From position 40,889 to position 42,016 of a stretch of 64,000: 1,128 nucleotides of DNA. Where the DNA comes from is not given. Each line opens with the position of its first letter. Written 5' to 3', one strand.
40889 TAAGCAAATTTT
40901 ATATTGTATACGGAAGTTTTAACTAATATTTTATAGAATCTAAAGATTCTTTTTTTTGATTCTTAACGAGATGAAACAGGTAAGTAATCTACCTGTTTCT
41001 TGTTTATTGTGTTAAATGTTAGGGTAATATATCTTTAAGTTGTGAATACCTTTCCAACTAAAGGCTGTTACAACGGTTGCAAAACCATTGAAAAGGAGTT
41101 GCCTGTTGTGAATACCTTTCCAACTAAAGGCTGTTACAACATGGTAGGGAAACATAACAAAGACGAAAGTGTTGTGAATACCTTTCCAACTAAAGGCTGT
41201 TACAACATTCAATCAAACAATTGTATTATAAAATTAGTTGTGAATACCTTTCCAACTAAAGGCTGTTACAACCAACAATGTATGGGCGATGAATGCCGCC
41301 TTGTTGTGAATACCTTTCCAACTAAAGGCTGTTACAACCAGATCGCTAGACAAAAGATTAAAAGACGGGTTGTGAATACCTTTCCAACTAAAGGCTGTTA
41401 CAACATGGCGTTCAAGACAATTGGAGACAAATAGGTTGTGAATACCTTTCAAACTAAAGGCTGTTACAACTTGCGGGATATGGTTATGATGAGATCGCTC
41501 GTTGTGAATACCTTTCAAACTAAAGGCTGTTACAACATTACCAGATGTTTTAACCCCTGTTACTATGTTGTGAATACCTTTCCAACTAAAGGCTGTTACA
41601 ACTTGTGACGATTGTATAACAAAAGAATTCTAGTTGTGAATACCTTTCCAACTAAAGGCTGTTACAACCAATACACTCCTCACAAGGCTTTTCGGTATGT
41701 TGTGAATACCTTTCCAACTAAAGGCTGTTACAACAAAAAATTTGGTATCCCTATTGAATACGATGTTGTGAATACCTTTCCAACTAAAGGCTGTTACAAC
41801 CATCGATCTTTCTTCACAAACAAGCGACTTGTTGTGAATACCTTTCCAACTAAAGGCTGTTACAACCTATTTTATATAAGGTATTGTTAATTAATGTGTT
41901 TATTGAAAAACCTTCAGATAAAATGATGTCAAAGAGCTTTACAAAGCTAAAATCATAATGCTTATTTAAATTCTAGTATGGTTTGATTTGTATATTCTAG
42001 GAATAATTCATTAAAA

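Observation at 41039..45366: Complete type VI-B CRISPR-Cas13b locus (cas13b plus 13-repeat array) with no csx27/csx28 accessory gene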

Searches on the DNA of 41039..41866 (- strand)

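Call 29: search_dna_similar(query=window:41039-41866:-, collection=phages, mode=distant, max_evalue=10, max_rows=30)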
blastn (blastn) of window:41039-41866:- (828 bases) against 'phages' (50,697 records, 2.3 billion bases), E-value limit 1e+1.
No match.

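Call 30: search_dna_similar(query=window:41039-41866:-, collection=plasmids, mode=distant, max_evalue=10, max_rows=30)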
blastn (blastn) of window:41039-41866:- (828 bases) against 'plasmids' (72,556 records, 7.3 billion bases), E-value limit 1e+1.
Records with a match: 1; places in all: 1; records where one place covers at least 80% of the query: 0.
Best place of each record, by identity: 90-95% 1.
By first word of the organism name: Methylophaga 1.
By predicted mobility (MOB-suite, as given by PLSDB): non-mobilizable 1.
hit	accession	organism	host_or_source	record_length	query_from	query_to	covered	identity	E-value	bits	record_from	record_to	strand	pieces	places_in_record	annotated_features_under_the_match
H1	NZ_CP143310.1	Methylophaga thalassica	cell culture,A deep sea sediment sample ...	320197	342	367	3%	92.3%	9e+0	39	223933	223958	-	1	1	DMT family transporter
